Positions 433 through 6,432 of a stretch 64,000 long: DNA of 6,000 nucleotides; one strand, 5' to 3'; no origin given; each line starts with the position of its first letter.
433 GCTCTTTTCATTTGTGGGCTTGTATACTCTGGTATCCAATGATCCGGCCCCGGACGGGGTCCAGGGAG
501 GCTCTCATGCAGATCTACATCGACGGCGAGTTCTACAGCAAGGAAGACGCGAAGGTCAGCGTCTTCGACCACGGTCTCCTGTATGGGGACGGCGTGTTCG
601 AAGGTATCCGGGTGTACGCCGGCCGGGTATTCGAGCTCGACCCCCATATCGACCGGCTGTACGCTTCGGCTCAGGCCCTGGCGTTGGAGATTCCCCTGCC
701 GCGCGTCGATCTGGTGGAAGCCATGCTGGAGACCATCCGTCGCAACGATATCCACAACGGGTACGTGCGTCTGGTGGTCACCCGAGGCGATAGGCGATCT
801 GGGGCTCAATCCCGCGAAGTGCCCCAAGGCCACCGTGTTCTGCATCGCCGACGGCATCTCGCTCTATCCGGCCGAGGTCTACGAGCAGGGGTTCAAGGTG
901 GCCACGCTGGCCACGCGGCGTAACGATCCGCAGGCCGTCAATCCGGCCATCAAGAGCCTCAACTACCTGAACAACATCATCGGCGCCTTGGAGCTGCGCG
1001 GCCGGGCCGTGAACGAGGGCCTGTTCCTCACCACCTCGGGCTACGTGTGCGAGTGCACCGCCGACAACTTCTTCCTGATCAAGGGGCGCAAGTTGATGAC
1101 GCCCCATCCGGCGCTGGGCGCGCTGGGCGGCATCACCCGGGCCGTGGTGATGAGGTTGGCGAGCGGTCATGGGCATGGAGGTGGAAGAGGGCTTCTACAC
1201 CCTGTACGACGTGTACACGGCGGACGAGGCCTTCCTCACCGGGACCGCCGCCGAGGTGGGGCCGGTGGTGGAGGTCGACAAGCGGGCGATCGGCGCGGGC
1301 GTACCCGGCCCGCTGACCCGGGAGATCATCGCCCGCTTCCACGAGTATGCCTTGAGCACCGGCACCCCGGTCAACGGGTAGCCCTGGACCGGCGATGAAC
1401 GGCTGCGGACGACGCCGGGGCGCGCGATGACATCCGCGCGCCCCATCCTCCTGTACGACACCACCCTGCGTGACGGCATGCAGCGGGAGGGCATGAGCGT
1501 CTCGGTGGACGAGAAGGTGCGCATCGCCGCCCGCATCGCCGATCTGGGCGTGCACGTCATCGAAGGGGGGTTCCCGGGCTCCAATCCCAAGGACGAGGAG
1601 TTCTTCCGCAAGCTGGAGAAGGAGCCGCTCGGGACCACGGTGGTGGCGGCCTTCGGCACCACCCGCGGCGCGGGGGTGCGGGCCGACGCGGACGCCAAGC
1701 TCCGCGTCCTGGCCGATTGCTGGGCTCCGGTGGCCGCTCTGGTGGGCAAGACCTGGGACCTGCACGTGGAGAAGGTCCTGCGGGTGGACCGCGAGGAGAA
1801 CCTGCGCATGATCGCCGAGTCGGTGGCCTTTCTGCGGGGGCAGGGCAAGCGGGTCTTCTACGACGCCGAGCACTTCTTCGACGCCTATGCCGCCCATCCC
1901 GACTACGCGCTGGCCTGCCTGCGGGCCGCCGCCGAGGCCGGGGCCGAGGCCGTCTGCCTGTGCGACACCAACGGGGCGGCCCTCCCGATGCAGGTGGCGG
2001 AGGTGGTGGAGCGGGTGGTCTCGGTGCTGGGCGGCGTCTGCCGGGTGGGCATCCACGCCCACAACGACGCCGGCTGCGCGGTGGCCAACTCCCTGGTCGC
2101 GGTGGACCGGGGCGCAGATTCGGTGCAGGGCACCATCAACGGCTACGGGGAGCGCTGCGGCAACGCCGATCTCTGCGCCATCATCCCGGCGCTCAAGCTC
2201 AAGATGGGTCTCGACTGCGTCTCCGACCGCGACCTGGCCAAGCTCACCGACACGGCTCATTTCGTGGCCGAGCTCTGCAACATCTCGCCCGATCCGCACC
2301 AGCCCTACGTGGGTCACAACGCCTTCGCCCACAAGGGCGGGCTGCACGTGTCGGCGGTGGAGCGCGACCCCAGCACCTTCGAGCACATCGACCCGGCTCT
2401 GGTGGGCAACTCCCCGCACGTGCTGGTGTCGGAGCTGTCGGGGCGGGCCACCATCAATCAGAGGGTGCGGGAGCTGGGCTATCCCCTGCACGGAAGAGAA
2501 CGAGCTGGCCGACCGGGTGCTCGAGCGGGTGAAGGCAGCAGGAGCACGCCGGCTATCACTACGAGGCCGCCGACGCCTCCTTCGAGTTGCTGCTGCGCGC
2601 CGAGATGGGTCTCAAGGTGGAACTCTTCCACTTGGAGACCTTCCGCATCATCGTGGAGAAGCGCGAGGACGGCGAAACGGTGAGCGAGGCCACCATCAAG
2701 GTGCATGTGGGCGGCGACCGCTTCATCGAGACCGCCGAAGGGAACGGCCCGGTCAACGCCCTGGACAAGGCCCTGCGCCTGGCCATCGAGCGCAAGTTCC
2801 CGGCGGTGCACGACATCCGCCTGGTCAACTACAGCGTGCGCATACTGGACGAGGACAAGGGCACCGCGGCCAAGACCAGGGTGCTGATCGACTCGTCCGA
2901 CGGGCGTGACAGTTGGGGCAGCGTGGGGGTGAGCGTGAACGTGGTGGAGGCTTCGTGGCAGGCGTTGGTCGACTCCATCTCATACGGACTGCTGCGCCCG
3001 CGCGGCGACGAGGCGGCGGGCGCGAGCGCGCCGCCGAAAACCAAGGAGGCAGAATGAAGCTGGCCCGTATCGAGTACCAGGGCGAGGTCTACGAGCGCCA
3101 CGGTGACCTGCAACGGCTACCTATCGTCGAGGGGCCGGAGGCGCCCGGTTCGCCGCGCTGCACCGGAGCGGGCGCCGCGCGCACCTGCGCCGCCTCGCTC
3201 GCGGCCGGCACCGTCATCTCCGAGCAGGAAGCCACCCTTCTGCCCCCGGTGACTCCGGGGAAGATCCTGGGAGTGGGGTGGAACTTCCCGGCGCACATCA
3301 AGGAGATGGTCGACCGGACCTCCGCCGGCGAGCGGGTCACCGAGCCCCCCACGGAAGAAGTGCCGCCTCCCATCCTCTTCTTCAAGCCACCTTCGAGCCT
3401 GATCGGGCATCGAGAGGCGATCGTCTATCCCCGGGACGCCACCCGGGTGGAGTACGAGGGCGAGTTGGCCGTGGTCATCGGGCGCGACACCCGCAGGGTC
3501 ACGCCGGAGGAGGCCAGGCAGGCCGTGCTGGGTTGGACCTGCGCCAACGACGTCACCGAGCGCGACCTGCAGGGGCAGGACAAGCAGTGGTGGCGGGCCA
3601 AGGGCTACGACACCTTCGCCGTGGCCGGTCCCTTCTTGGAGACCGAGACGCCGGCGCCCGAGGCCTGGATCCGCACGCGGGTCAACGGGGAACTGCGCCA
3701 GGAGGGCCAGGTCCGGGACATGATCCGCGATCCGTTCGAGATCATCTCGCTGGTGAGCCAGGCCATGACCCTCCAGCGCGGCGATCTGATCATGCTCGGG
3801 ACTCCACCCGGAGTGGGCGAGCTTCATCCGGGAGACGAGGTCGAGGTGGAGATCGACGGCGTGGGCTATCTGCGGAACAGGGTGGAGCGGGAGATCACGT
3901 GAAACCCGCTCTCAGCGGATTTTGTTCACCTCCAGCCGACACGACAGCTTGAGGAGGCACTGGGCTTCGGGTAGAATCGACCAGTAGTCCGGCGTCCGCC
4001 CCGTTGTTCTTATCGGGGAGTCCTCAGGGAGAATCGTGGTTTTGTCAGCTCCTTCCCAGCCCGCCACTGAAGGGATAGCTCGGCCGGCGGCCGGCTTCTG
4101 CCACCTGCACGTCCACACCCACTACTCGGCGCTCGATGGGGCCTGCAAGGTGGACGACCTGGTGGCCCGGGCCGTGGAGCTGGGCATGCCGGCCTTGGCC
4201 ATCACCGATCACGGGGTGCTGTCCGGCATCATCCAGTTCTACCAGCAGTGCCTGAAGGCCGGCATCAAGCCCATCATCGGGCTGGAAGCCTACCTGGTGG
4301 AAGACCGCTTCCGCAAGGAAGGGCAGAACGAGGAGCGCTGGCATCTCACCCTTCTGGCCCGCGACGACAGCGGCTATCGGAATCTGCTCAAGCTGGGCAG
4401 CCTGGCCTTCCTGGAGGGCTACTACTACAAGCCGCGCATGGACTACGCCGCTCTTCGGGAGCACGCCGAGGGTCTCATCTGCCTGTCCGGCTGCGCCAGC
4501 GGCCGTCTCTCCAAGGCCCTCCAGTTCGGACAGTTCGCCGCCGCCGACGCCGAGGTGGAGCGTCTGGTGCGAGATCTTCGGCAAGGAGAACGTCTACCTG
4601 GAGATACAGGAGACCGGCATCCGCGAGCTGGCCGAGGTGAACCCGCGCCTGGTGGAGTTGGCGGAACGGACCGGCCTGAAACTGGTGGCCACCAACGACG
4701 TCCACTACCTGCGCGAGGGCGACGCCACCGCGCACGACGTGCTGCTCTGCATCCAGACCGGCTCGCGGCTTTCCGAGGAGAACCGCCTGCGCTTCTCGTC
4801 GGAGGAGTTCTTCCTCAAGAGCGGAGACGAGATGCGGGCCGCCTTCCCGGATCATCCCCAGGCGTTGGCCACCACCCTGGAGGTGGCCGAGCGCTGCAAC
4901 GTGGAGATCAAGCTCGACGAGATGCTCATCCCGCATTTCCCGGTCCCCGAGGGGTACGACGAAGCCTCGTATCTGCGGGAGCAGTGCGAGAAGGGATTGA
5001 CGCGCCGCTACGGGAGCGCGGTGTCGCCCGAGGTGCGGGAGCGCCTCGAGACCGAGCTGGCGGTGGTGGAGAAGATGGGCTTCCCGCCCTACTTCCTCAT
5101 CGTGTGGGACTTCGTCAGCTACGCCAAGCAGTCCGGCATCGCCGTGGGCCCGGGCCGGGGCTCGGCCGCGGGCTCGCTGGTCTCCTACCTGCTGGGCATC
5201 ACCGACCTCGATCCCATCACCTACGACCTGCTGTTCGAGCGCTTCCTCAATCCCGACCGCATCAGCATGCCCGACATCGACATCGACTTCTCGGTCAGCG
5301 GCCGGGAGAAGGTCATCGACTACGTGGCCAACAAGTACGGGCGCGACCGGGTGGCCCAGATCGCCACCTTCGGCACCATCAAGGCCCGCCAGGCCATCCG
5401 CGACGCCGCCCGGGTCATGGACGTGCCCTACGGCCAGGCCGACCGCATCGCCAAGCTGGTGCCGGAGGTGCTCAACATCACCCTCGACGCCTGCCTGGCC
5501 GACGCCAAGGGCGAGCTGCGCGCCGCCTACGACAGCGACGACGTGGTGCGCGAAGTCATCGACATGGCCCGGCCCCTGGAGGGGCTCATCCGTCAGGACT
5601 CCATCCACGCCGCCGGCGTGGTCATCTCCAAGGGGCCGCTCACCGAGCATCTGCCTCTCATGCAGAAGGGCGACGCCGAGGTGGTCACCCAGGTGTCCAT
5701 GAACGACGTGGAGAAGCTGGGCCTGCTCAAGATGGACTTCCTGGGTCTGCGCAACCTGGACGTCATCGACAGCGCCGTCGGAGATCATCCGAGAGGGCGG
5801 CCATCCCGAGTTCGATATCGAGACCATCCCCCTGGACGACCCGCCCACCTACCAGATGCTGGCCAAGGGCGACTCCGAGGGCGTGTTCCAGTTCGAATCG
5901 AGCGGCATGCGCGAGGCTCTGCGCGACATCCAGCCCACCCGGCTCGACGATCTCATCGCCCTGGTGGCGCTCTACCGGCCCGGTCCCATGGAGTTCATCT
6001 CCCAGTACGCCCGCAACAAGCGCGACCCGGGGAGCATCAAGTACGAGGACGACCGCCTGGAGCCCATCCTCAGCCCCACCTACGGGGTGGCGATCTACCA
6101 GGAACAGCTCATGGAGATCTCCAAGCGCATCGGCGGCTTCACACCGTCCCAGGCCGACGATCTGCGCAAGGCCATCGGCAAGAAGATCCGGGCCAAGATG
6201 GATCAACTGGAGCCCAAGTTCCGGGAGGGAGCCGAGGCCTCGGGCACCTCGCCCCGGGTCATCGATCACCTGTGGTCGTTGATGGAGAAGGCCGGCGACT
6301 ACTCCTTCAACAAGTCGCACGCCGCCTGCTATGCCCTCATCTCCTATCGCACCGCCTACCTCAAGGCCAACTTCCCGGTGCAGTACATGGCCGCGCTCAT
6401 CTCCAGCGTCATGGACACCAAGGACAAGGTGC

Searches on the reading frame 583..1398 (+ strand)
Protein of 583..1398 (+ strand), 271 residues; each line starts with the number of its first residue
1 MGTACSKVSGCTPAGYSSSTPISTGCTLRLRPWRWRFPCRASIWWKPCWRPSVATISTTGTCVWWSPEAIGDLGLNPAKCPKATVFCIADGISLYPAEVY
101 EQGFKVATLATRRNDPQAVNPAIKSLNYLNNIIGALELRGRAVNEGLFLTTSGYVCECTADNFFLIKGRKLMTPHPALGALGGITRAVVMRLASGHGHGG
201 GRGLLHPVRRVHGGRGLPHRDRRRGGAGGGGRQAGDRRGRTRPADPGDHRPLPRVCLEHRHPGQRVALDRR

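Call 44: search_protein_families(library=pfam, proteins=[window:583-1398:+], max_evalue=0.0001)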
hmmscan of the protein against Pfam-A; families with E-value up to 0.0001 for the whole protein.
window:583-1398:+ (271 aa): 1 family
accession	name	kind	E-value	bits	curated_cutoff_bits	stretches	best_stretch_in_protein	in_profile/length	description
PF01063.24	Aminotran_4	-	1.9e-21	77.4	28.5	1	71-194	68-186/223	Amino-transferase class IV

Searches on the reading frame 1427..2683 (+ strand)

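Call 42: search_protein_families(library=pfam, proteins=[window:1427-2683:+], max_evalue=0.00001)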
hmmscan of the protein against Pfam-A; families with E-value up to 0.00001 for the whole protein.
window:1427-2683:+ (418 aa): 2 families
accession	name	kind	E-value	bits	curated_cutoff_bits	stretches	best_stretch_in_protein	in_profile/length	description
PF00682.25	HMGL-like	-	5.8e-51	173.8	29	1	9-280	4-260/260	HMGL-like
PF22617.1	HCS_D2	-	6.9e-15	55.6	27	1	295-355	2-63/82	Homocitrate synthase post-HMGL domain-like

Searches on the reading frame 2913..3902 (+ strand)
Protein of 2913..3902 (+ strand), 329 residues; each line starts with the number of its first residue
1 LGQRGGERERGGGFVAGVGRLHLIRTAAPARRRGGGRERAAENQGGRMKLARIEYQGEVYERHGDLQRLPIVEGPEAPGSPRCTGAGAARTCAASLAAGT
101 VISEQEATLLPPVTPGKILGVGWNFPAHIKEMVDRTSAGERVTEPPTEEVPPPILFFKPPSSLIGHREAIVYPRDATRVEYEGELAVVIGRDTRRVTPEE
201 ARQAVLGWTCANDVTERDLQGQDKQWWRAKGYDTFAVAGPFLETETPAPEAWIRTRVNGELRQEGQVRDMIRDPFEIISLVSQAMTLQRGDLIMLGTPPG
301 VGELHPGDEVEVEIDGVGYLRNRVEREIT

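Call 42: search_protein_families(library=pfam, proteins=[window:2913-3902:+], max_evalue=0.00001)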
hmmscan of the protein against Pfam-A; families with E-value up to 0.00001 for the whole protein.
window:2913-3902:+ (329 aa): 1 family
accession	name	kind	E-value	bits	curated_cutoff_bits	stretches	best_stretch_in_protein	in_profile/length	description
PF01557.24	FAA_hydrolase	-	1.2e-67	228.2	23.9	1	117-324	1-213/214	Fumarylacetoacetate (FAA) hydrolase C-terminal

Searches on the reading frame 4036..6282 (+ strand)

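Call 44: search_protein_families(library=pfam, proteins=[window:4036-6282:+], max_evalue=0.0001)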
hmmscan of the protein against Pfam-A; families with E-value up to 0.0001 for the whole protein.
window:4036-6282:+ (748 aa): 1 family
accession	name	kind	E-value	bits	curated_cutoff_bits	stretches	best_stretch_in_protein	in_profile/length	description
PF02811.25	PHP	-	3e-49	168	26.4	1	23-179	1-150/164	PHP domain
